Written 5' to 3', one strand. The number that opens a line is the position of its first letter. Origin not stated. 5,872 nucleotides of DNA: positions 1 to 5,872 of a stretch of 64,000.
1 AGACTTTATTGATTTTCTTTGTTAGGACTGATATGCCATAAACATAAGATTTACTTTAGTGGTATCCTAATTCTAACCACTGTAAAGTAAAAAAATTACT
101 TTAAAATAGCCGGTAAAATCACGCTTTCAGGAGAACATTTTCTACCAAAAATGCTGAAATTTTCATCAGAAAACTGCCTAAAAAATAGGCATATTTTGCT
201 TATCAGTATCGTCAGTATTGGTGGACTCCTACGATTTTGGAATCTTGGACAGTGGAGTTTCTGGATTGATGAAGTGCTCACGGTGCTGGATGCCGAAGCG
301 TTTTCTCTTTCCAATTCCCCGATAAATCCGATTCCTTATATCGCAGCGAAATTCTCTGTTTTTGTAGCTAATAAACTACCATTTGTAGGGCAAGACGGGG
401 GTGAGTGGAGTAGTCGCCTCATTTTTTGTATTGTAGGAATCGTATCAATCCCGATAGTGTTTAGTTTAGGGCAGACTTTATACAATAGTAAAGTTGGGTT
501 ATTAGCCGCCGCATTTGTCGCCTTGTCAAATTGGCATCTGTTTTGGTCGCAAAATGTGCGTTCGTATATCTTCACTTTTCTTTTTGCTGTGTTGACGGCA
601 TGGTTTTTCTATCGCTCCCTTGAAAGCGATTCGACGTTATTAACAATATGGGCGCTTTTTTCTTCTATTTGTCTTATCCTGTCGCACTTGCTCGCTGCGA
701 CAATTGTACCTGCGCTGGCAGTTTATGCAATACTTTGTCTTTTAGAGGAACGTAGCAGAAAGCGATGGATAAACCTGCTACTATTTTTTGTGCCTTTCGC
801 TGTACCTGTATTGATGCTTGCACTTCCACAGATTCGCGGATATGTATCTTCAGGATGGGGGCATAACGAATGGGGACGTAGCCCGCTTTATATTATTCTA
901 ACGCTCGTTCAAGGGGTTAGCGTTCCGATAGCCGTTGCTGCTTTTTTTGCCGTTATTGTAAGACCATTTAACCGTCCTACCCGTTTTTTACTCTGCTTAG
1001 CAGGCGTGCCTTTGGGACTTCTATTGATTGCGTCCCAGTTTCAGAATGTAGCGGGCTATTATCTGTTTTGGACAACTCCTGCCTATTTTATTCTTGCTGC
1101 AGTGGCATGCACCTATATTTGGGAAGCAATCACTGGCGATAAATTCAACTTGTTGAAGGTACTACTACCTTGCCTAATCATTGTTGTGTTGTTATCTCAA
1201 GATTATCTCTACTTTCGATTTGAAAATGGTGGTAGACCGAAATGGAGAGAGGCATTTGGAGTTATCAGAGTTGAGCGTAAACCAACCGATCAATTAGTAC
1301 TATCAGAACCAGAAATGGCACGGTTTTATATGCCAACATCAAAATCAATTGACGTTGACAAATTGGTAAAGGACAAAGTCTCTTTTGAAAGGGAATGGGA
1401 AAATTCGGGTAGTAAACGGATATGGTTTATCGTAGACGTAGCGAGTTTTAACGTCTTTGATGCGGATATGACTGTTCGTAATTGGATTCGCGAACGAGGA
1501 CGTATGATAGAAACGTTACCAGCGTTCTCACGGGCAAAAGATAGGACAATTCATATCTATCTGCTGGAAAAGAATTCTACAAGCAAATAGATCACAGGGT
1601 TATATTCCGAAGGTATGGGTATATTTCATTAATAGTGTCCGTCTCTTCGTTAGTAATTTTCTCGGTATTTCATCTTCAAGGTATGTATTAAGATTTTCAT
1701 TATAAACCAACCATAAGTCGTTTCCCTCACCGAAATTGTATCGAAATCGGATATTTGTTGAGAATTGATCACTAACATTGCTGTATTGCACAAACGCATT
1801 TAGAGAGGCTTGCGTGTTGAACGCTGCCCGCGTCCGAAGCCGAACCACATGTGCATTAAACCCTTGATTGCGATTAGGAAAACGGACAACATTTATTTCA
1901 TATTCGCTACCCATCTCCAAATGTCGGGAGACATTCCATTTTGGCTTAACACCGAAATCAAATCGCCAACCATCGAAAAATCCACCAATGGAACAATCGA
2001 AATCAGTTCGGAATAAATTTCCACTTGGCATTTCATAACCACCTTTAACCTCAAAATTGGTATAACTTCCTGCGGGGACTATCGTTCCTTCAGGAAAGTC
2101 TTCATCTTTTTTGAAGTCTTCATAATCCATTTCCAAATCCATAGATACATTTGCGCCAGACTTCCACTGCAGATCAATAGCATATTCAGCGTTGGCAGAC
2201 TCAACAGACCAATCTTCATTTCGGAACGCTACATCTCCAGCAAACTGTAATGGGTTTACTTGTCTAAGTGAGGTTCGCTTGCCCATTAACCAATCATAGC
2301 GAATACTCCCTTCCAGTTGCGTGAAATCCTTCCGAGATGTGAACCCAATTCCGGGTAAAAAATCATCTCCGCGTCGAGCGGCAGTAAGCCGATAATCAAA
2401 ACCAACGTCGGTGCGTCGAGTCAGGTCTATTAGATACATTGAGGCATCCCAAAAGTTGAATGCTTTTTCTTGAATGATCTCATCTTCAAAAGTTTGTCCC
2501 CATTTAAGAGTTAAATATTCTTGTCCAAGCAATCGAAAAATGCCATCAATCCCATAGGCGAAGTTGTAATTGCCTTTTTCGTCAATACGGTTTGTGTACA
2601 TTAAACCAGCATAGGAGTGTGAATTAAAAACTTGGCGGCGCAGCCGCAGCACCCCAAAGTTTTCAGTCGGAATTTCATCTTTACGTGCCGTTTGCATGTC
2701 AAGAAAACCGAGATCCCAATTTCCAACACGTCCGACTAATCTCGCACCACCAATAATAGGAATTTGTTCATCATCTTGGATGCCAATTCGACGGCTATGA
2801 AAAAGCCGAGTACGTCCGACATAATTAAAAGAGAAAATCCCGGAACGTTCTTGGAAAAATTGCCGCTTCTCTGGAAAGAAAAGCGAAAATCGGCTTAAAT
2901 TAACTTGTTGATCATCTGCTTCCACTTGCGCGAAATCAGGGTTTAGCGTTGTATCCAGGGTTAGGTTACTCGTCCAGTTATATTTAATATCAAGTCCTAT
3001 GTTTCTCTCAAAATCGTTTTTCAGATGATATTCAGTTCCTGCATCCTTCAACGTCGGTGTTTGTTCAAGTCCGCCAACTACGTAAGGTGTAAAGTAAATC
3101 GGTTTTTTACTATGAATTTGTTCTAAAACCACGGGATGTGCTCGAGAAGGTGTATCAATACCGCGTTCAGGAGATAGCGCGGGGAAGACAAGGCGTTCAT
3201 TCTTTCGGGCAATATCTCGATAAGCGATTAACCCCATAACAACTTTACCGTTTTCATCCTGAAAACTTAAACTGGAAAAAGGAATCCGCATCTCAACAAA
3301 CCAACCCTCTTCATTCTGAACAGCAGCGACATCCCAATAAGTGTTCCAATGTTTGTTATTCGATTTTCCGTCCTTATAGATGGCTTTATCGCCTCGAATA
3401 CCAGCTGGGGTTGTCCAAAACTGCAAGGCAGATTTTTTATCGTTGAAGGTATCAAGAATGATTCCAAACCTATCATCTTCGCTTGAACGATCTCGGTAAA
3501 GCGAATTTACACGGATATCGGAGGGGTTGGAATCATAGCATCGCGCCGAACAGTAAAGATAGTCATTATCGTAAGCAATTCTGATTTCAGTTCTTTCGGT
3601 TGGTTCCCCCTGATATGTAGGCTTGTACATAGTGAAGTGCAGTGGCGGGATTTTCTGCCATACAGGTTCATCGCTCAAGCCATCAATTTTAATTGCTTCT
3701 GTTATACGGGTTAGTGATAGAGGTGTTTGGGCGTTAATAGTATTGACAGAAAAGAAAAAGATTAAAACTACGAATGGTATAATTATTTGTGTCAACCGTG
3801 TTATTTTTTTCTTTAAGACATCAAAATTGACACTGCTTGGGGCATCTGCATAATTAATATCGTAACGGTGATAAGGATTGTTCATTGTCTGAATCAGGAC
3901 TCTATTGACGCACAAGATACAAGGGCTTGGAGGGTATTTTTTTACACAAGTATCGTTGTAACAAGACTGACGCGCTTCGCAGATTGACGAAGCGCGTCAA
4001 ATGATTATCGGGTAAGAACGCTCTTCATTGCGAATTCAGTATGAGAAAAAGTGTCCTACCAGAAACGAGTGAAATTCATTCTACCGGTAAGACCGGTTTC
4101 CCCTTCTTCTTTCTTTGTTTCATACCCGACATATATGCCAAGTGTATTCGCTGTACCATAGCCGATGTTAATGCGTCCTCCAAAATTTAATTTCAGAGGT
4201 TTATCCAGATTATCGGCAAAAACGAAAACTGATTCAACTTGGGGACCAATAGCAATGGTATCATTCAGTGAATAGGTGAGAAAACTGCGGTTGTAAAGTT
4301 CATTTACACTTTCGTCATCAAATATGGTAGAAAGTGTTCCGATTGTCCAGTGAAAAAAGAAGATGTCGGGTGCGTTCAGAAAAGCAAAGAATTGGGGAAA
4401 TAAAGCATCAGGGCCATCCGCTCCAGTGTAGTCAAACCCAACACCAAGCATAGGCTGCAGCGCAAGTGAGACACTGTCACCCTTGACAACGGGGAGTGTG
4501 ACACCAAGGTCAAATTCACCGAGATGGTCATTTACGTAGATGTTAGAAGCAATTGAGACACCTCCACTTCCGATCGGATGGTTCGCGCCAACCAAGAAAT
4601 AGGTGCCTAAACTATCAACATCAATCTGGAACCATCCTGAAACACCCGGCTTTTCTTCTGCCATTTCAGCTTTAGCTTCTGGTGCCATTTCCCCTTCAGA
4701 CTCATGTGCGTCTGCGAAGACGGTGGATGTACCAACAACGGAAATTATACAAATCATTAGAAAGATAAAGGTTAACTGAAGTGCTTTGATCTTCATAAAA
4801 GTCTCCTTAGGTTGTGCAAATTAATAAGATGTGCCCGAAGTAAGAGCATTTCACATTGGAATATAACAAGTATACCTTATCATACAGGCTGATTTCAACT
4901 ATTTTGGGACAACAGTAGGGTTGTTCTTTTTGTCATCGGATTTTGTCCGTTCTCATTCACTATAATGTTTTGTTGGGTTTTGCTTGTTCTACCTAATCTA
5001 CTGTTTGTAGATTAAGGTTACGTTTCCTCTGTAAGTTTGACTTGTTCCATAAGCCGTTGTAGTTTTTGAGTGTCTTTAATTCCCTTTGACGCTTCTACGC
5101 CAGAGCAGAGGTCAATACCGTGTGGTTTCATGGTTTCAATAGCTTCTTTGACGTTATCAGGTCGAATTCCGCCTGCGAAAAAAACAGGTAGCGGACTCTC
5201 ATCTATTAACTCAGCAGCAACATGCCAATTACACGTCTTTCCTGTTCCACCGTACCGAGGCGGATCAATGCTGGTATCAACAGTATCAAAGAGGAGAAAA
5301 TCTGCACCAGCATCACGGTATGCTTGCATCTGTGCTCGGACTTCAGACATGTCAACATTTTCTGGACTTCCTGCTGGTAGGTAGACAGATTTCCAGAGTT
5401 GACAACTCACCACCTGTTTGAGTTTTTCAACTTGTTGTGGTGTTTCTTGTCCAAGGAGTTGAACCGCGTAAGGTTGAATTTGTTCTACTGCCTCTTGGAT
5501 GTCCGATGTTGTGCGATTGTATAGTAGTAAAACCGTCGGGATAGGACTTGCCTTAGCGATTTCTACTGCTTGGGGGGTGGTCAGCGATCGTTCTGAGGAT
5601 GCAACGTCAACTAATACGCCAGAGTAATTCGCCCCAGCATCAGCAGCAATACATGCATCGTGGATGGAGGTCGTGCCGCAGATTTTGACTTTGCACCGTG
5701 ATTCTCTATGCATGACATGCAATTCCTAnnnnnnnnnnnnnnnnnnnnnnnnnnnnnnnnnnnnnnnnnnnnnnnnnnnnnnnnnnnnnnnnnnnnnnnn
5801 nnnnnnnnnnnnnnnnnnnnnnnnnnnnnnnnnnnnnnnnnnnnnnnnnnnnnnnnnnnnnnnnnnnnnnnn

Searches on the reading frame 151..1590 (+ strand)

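Call 44: search_protein_families(library=pfam, proteins=[window:151-1590:+], max_evalue=0.00001)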
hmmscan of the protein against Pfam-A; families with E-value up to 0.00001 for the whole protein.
window:151-1590:+ (479 aa): 1 family
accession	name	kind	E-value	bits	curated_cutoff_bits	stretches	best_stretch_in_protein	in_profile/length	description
PF13231.12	PMT_2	-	5.5e-10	40.1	26.1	1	84-221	20-158/160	Dolichyl-phosphate-mannose-protein mannosyltransferase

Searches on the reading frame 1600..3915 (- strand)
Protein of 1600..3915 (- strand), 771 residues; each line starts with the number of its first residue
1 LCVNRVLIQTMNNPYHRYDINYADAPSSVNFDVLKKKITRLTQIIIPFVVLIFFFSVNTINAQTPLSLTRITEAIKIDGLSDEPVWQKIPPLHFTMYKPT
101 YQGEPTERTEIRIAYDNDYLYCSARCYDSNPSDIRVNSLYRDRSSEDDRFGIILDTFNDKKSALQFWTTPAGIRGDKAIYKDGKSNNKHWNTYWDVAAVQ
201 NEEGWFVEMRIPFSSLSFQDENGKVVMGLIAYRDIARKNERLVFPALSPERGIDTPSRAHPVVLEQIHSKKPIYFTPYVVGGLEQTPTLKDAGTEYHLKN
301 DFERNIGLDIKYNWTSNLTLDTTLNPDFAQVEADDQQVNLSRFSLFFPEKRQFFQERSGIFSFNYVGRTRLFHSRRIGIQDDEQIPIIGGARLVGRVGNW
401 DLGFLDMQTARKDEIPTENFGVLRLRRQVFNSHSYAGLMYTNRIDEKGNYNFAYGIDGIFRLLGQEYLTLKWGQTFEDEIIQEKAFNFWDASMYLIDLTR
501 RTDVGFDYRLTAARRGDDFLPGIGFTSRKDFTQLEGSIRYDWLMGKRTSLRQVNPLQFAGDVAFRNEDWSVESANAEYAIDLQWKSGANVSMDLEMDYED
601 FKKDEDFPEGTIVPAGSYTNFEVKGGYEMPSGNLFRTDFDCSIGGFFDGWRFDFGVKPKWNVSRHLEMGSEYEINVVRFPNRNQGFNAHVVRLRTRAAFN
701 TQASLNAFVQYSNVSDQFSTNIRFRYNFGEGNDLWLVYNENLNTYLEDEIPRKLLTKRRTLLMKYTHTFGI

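Call 44: search_protein_families(library=pfam, proteins=[window:1600-3915:-], max_evalue=0.00001)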
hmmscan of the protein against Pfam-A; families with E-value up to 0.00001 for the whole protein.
window:1600-3915:- (771 aa): 2 families
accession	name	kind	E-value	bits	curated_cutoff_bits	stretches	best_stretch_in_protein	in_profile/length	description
PF19313.5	DUF5916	-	2.3e-23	83.2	22.6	1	275-380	7-97/572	Domain of unknown function (DUF5916)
PF06452.16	CBM9_1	-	4.6e-10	40.1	23.4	1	77-229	1-146/185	Carbohydrate family 9 binding domain-like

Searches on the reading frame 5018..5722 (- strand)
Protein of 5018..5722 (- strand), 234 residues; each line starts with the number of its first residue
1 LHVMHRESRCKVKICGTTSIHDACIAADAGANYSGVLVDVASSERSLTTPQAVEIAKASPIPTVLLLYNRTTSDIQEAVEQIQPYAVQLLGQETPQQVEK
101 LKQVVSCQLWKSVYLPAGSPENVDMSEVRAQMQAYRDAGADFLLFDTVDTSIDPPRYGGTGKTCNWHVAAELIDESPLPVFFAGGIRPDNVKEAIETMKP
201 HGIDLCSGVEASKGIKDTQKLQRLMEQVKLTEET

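Call 44: search_protein_families(library=pfam, proteins=[window:5018-5722:-], max_evalue=0.00001)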
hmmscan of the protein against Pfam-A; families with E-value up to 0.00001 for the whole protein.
window:5018-5722:- (234 aa): 1 family
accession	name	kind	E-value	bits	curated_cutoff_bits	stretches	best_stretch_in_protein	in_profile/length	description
PF00697.28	PRAI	-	2.9e-32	112.4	22.7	1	12-226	1-192/193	N-(5'phosphoribosyl)anthranilate (PRA) isomerase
